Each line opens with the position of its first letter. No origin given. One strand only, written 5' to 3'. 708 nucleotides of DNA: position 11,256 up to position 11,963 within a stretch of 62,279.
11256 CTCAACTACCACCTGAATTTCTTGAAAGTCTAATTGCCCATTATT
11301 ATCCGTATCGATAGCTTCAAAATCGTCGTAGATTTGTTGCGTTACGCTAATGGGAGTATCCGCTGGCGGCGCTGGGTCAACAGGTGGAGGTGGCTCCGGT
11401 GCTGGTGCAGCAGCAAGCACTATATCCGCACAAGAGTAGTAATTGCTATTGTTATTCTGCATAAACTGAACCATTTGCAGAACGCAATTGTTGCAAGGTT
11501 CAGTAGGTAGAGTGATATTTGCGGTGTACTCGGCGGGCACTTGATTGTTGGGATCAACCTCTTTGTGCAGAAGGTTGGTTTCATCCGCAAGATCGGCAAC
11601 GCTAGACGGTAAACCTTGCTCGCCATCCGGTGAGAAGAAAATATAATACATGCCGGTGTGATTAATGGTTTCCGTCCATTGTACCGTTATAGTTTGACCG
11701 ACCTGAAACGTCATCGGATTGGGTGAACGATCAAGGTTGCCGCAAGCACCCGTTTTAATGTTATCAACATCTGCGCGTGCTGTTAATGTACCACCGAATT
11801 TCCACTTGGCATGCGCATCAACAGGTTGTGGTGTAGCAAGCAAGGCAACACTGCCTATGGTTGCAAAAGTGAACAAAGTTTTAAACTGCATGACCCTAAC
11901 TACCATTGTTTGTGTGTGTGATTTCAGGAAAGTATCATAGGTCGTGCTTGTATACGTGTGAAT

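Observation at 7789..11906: Two paralogous secreted 'His-1' (histidine-brace/LPMO-like) proteins bracket a cytochrome b561-YceI pair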

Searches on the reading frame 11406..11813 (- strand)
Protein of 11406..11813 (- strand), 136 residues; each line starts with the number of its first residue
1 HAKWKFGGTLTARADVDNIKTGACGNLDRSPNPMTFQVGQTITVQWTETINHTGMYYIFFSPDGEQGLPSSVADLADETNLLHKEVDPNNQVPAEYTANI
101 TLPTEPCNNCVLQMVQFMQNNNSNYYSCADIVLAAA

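Call 22: predict_structure(alignment_id=A2)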
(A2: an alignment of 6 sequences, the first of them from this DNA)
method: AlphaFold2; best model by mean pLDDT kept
length: 136 residues; sequences in the alignment: 6
mean_pLDDT: 79.3   pTM: 0.79
mean pLDDT of the five models: 79.3, 77.8, 77.5, 67.2, 62.8
residues with pLDDT >= 90: 39; 70-90: 63; 50-70: 22; < 50: 12
segments of 3 or more residues with pLDDT < 50: 8-19
pLDDT, mean of each block of 10 residues (from residue 1): 54 45 61 85 84 88 89 88 83 83 94 87 83 90
secondary structure, 60 per line:
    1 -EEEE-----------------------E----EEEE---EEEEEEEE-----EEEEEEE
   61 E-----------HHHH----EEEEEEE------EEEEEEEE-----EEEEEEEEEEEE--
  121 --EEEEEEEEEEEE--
elements in order: E2-5 E34-37 E41-48 E54-61 H73-76 E81-87 E94-101 E107-118 E123-134

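Call 24: search_protein_representatives(alignment_id=A2)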
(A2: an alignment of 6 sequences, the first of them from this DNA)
Query: 6 sequences, 126 profile positions. Proteins with E-value up to 0.001 (for the whole library): 2269; up to 1e-10: 1363; up to 1e-30: 95. The best 150 are listed.
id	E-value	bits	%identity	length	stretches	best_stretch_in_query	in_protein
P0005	9.0e-48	177.6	-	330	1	1-126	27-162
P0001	9.6e-48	177.5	-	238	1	1-125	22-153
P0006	1.6e-41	157.4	-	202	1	1-125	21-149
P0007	9.8e-41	154.9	-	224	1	1-126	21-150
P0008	6.6e-40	152.2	-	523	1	8-125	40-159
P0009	3.8e-39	149.7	-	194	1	8-125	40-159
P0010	1.9e-38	147.4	-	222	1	1-125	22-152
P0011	4.0e-38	146.4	-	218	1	1-125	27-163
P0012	7.9e-38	145.5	-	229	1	1-124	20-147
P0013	1.4e-37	144.7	-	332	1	1-126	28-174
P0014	1.6e-37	144.5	-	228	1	1-125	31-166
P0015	3.6e-37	143.4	-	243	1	1-124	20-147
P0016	3.9e-37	143.2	-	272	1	1-123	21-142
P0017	4.2e-37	143.1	-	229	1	1-125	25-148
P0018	8.0e-37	142.2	-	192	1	1-125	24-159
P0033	6.2e-35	136.1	-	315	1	1-125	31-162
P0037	8.6e-35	135.7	-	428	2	1-126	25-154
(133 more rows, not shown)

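Call 25: fold_search(model_id=the predicted structure, library=pdb)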
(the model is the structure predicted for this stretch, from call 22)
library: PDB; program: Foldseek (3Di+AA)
matches with E <= 10: 1563; with E <= 0.001: 21
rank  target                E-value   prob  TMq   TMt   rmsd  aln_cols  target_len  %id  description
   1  5msz                  8.8e-07  1.00  0.55  0.39   6.1       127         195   23  Lytic Polysaccharide Monooxygenase AA15 from Thermobia domestica in the Cu(I) State (released 2018-02-28)
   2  5ftz                  4.2e-05  1.00  0.55  0.45   4.5       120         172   18  AA10 lytic polysaccharide monooxygenase (LPMO) from Streptomyces lividans (released 2016-04-27)
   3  2ben_B                5.5e-05  1.00  0.55  0.46   4.9       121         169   15  Crystal structure of the Serratia marcescens chitin-binding protein CBP21 Y54A mutant. (released 2004-12-08)
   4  2bem_A                6.9e-05  1.00  0.55  0.45   5.0       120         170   16  Crystal structure of the Serratia marcescens chitin-binding protein CBP21 (released 2004-12-08)
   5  7zjb                  1.1e-04  1.00  0.54  0.42   4.7       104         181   23  Structural and functional characterization of the bacterial lytic polysaccharide Monooxygenase ScLPMO10D (released 2023-04-19)
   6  4oy7_A                1.1e-04  1.00  0.56  0.41   7.6       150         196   16  Structure of cellulose active LPMO CelS2 (ScLPMO10C) in complex with Copper. (released 2014-05-28)
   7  4oy7_E                1.6e-04  1.00  0.56  0.41   7.4       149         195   17  Structure of cellulose active LPMO CelS2 (ScLPMO10C) in complex with Copper. (released 2014-05-28)
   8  2ben_A                1.7e-04  1.00  0.55  0.45   4.9       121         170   14  Crystal structure of the Serratia marcescens chitin-binding protein CBP21 Y54A mutant. (released 2004-12-08)
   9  5wsz_A                1.8e-04  1.00  0.56  0.46   4.9       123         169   15  Crystal structure of a lytic polysaccharide monooxygenase,BtLPMO10A, from Bacillus thuringiensis (released 2017-02-22)
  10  5uiz_A                2.1e-04  1.00  0.47  0.36   6.0       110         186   13  Structure of T.fusca AA10A (released 2017-02-01)
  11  6if7_A                2.2e-04  1.00  0.52  0.40   4.7       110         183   14  Crystal Structure of AA10 Lytic Polysaccharide Monooxygenase from Tectaria macrodonta (released 2019-04-24)
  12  4a02                  2.3e-04  1.00  0.51  0.43   5.0       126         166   16  X-ray crystallographic structure of EfCBM33A (released 2012-01-11)
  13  2yow_A                2.3e-04  1.00  0.50  0.39   5.6       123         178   14  Bacillus amyloliquefaciens CBM33 (released 2013-04-10)
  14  4opb                  3.9e-04  1.00  0.53  0.33   8.0       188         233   14  AA13 Lytic polysaccharide monooxygenase from Aspergillus oryzae (released 2015-01-28)
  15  5aa7_A                4.3e-04  1.00  0.48  0.46   3.7       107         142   19  Structural and functional characterization of a chitin-active 15.5 kDa lytic polysaccharide monooxygenase domain from  (released 2015-12-09)
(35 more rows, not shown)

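Call 34: find_related_loci(query=A3, collection=genome_contigs, flank=6000)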
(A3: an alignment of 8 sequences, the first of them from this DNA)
Query A3 (135 aa) in genome_contigs; peptide patterns used: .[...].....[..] (x = any residue, [..] = any of these).
72 stretches matched a pattern; 50 encode a relative of the query (tblastn E <= 1e-3); 50 distinct loci.
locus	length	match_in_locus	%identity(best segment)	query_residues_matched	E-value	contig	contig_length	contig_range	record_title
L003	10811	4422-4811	46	1-135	1e-33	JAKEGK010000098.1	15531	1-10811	MAG: Gammaproteobacteria bacterium isolate PMV_4.23 PMV_4.23.k101_783700, whole genome shotgun sequence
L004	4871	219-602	45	1-133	2e-32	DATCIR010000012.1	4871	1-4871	MAG TPA_asm: Gammaproteobacteria bacterium isolate SMAG_U7864 k141_4355649, whole genome shotgun sequence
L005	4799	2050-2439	44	1-133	4e-32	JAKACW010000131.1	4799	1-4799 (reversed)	MAG: Proteobacteria bacterium isolate WH4.bin33 NODE_17392_length_4799_cov_1.484589, whole genome shotgun sequence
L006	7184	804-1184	44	1-133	5e-31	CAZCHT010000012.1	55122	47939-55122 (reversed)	MAG TPA_asm: uncultured Bdellovibrio sp. isolate SRP107338_co1_318 genome assembly, contig: NODE_266_length_55122_cov_6.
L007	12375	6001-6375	44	1-135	2e-29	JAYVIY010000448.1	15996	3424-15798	MAG: Pseudobdellovibrio sp. isolate GL52_DN_concoct_128 GL52_DN_concoct_128_447, whole genome shotgun sequence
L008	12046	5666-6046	41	1-135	5e-29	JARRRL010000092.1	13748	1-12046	MAG: Gammaproteobacteria bacterium isolate Spart_227_MAG scaffold_145, whole genome shotgun sequence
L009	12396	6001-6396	42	1-135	8e-29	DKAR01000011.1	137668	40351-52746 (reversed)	MAG TPA_asm: Proteobacteria bacterium UBA6921 UBA6921_contig_3794, whole genome shotgun sequence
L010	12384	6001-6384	39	1-133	7e-29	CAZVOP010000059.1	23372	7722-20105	MAG TPA_asm: uncultured Pseudobdellovibrionaceae bacterium isolate SRP193066_co1_19 genome assembly, contig: NODE_2208_l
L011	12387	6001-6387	40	1-135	6e-28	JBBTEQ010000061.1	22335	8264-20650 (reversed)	MAG: Bdellovibrionota bacterium isolate H41-bin164_1 H41_bin164_1_000000000061, whole genome shotgun sequence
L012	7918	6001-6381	42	1-133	2e-27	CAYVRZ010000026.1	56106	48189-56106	MAG TPA_asm: uncultured Pseudobdellovibrionaceae bacterium isolate SRP302895_co1_334 genome assembly, contig: NODE_990_l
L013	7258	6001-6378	42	1-135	4e-27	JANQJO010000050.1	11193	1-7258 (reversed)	MAG: Pseudomonadales bacterium isolate PL25a_bin.118 k99_3792820, whole genome shotgun sequence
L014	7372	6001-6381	40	1-133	4e-27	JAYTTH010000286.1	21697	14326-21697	MAG: Pseudobdellovibrionaceae bacterium isolate GFS_5333 GFS_5333_285, whole genome shotgun sequence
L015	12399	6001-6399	37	1-133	7e-27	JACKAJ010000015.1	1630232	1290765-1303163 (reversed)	MAG: Halobacteriovoraceae bacterium isolate HK-STAS-BDEL-2 HK-STAS-BDEL-2_15, whole genome shotgun sequence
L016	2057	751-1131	40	1-133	8e-27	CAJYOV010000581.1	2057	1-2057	MAG: Bdellovibrionaceae bacterium isolate S3C979_SP92 genome assembly, contig: S3Ck127_28114, whole genome shotgun seque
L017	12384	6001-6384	38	1-133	1e-26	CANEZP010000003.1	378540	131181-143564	MAG: Bdellovibrionaceae bacterium isolate Jr-03apr18-63 genome assembly, contig: Jr-03apr18-C8, whole genome shotgun seq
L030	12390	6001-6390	39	1-134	7e-22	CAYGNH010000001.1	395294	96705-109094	MAG TPA_asm: uncultured Pseudobdellovibrionaceae bacterium isolate ERP117304_co1_209 genome assembly, contig: NODE_17_le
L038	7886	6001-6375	39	20-133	3e-19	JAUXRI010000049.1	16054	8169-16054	MAG: Myxococcales bacterium isolate C12_maxbin.062_sub C12_k141_560924, whole genome shotgun sequence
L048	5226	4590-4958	30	20-135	2e-13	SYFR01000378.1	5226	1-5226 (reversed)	MAG: Myxococcales bacterium isolate F1-60-MAGs079 F1-60__c479242, whole genome shotgun sequence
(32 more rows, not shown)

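Call 37: search_protein_families(library=pfam, proteins=[L030:5252-5944:+, L048:3414-5225:-, L038:5403-6563:+, L012:2791-4848:+, L017:5889-6311:-], max_evalue=0.01)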
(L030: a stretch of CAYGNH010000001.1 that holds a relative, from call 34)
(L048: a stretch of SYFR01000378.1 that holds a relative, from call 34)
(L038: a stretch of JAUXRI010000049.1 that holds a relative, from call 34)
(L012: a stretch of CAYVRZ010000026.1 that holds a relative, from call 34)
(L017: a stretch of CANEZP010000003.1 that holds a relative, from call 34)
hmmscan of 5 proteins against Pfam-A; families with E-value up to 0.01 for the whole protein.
L030:5252-5944:+ (231 aa): 0 families

L048:3414-5225:- (604 aa): 1 family
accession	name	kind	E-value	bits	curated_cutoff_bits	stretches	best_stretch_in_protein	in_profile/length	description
PF03712.20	Cu2_monoox_C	-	3.2e-05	23.9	23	1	476-600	13-146/157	Copper type II ascorbate-dependent monooxygenase, C-terminal domain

L038:5403-6563:+ (387 aa): 0 families

L012:2791-4848:+ (686 aa): 8 families
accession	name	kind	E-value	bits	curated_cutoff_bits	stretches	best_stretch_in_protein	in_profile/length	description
PF00005.33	ABC_tran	-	1.4e-30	107.1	25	1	40-191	1-136/137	ABC transporter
PF12704.14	MacB_PCD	-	9.5e-26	91.8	27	1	288-522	1-206/207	MacB-like periplasmic core domain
PF02687.27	FtsX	-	1.1e-20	74.3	25.5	1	559-676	2-117/120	FtsX-like permease C-terminal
PF13304.12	AAA_21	-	1.3e-07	32.5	27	1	113-223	182-300/304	AAA domain, putative AbiEii toxin, Type IV TA system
PF02463.25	SMC_N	-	2.5e-07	30.8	40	1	50-235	24-211/220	RecF/RecN/SMC N terminal domain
PF25199.1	nSTAND_NTPase5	-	0.00094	19.5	34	0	51-80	42-71/145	Novel STAND NTPase 5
PF20720.3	nSTAND3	-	0.0017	18.5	27.2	0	49-103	16-66/155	Novel STAND NTPase 3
PF13555.12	AAA_29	-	0.0023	18.1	27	1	50-67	23-39/61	P-loop containing region of AAA domain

L017:5889-6311:- (141 aa): 0 families

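Call 39: find_encoding_contigs(protein=P0037, flank=10000, max_places=8)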
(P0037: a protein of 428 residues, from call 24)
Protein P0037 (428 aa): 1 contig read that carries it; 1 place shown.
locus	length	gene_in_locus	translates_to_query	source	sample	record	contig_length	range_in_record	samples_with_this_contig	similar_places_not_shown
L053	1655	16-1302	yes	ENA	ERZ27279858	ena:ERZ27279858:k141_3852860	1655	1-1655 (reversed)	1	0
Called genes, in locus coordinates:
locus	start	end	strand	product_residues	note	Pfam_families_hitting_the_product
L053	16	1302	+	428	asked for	PF20238:BIM1-like_dom (weak), PF00801:PKD, PF18911:PKD_4, PF22352:K319L-like_PKD, PF00801:PKD, PF18911:PKD_4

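Call 49: search_solved_structures(query=A3, max_evalue=1, show_alignments=4)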
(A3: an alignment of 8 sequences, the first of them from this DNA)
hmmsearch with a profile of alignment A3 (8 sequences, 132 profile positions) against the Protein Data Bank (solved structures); distinct sequences matched with E-value up to 1: 6.
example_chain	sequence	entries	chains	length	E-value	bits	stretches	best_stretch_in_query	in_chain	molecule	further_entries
4oy7_A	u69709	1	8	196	2.2e-05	27.8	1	26-130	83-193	Putative secreted cellulose binding protein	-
6een_C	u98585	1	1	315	0.00071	22.9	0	104-121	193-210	Designer Pentatricopeptide Protein dPPR10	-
5msz_A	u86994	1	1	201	0.0023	21.3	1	32-109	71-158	Thermobia domestica domestica AA15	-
7okr_AAA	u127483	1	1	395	0.051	16.9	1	24-130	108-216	Chitinase B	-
9flp_A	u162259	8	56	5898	0.48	13.8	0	80-130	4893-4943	The grappling hook protein A in the bacterium Aureispira sp. CCB-QB1 | The grappling hook protein A (GhpA) in the bacterium Aureispira sp. CCB-QB1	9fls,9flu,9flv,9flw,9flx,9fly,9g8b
4b5q_A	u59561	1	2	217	0.57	13.5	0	27-64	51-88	GLYCOSIDE HYDROLASE FAMILY 61 PROTEIN D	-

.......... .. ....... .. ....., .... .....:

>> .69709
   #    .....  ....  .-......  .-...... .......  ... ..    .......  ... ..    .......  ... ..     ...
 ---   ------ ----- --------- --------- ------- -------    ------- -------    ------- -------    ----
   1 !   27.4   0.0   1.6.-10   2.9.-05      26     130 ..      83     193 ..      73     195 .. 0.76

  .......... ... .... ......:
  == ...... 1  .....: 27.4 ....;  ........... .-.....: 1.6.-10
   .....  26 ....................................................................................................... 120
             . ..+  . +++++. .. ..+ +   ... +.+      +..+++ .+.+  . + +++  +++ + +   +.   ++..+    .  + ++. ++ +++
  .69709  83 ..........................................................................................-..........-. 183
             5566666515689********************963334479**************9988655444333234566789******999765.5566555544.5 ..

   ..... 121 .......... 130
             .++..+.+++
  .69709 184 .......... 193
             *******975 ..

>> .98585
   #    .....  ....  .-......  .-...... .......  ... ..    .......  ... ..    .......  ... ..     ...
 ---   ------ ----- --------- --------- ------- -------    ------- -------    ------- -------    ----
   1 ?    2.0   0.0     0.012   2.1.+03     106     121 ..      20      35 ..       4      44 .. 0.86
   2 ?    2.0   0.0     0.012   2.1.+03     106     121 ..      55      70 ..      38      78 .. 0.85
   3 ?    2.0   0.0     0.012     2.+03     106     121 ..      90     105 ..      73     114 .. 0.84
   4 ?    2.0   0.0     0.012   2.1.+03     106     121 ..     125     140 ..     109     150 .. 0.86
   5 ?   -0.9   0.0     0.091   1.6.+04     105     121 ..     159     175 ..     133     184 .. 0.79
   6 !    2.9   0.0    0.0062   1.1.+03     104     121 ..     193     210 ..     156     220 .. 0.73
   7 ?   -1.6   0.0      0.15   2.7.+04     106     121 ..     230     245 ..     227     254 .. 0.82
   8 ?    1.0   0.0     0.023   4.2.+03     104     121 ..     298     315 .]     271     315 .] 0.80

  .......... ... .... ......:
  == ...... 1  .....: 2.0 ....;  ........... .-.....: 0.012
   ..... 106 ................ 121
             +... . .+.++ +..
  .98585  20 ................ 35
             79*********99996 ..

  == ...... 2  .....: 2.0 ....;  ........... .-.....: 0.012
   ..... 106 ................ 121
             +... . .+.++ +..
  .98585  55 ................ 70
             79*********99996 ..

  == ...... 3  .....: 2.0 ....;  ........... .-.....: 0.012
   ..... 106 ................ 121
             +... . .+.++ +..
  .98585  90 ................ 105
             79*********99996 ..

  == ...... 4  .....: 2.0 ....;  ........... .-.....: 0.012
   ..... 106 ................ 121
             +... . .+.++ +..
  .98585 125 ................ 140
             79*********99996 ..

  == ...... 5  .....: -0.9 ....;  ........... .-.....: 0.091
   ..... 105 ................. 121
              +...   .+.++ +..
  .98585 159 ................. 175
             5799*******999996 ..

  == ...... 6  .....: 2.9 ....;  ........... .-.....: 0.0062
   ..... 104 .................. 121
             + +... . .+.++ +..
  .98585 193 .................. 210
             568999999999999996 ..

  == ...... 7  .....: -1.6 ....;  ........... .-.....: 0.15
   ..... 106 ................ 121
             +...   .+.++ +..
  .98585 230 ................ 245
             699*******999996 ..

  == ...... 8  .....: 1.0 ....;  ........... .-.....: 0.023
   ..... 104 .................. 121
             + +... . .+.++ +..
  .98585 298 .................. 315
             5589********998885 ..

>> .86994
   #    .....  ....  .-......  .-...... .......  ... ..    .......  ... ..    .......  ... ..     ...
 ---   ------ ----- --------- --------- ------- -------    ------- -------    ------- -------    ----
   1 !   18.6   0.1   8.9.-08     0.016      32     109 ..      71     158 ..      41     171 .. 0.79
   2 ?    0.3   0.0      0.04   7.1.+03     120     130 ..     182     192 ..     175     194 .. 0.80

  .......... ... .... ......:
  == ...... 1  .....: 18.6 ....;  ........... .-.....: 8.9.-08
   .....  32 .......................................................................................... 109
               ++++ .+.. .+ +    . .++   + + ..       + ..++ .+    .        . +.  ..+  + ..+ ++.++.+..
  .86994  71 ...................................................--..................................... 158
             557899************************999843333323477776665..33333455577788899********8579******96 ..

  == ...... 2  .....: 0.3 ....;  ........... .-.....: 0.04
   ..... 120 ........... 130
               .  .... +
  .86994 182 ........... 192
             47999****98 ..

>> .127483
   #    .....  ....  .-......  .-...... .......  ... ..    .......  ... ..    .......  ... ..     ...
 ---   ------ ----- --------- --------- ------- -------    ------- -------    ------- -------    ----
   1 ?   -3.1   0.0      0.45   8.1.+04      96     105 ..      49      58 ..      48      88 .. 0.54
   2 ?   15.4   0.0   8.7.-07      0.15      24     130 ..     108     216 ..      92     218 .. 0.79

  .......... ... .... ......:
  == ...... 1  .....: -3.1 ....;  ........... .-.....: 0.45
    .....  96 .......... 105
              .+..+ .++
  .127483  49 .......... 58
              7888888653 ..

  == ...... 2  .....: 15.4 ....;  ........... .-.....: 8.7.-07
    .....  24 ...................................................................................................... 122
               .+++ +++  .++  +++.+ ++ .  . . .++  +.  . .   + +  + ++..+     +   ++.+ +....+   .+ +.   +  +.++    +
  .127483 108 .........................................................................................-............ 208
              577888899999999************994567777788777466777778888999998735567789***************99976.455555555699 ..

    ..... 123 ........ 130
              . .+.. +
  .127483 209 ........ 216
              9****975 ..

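Call 59: search_protein_families(library=pfam, alignment_id=A4, max_evalue=0.0001)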
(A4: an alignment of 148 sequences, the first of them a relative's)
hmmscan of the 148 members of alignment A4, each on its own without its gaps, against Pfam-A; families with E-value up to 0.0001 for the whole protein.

A. member 1, L003:3852-4172:- (107 aa): 0 families

B. families by the number of members that match (of 148 scanned): 141 families (the first 25 are shown)
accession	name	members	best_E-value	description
PF13145.12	Rotamase_2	4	5e-22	PPIC-type PPIASE domain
PF00639.27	Rotamase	4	8.7e-21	PPIC-type PPIASE domain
PF13616.12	Rotamase_3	4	4.5e-20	PPIC-type PPIASE domain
PF09312.16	SurA_N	4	1.6e-12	SurA N-terminal domain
PF13624.11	SurA_N_3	4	1e-11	SurA-like N-terminal domain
PF08411.15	Exonuc_X-T_C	3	3.6e-95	Exonuclease C-terminal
PF03473.23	MOSC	3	7.8e-18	MOSC domain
PF13428.12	TPR_14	3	5.6e-12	Tetratricopeptide repeat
PF13174.12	TPR_6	3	8.3e-12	Tetratricopeptide repeat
PF04166.17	PdxA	2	1.5e-66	Pyridoxal phosphate biosynthetic protein PdxA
PF00119.25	ATP-synt_A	2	1.8e-48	ATP synthase A chain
PF12704.14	MacB_PCD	2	4.3e-40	MacB-like periplasmic core domain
PF00005.33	ABC_tran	2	1.1e-36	ABC transporter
PF02878.22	PGM_PMM_I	2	1.3e-35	Phosphoglucomutase/phosphomannomutase, alpha/beta/alpha domain I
PF02880.22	PGM_PMM_III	2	7.1e-29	Phosphoglucomutase/phosphomannomutase, alpha/beta/alpha domain III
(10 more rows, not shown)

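Call 71: search_protein_families(library=pfam, alignment_id=A5, max_evalue=0.001)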
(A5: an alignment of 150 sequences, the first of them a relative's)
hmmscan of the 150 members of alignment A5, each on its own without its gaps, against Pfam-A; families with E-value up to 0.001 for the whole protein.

A. member 1, P0005 (330 aa): 6 families
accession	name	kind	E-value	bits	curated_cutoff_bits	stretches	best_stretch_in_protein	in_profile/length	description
PF03067.21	LPMO_10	-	1.2e-08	36.2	23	1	58-157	83-183/183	Lytic polysaccharide mono-oxygenase, cellulose-degrading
PF00036.39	EF-hand_1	-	1.2e-08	34.3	25.4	0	191-211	6-26/29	EF hand domain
PF13405.12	EF-hand_6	-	2.5e-08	33.4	25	0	187-210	2-25/30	EF-hand domain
PF13202.12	EF-hand_5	-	4.9e-08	32.5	25.9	0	189-210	2-24/25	EF hand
PF13499.12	EF-hand_7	-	4e-05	24.3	30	0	186-208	3-25/67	EF-hand domain pair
PF20238.4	BIM1-like_dom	-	0.00011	23.1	27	1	43-164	17-126/140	Copper acquisition factor BIM1-like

B. families by the number of members that match (of 150 scanned): 24 families
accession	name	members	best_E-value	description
PF20238.4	BIM1-like_dom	130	1.8e-12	Copper acquisition factor BIM1-like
PF03067.21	LPMO_10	117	3.7e-10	Lytic polysaccharide mono-oxygenase, cellulose-degrading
PF13405.12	EF-hand_6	7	2.5e-08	EF-hand domain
PF22352.2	K319L-like_PKD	5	4.5e-19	K319L-like, PKD domain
PF00036.39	EF-hand_1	5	1.2e-08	EF hand domain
PF00041.27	fn3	4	5.1e-07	Fibronectin type III domain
PF13202.12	EF-hand_5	3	4.9e-08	EF hand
PF03443.20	AA9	3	5.3e-07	Auxiliary Activity family 9 (formerly GH61)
PF10342.15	Kre9_KNH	3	0.00013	Kre9/KNH-like N-terminal Ig-like domain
PF18911.6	PKD_4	2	4e-37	PKD domain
PF00801.26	PKD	2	6.4e-25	PKD domain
PF13499.12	EF-hand_7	2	4e-05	EF-hand domain pair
PF08329.16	ChitinaseA_N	2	5e-05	Chitinase A, N-terminal domain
PF16656.11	Pur_ac_phosph_N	2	8.8e-05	Purple acid Phosphatase, N-terminal domain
PF17957.7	Big_7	1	1.3e-16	Bacterial Ig domain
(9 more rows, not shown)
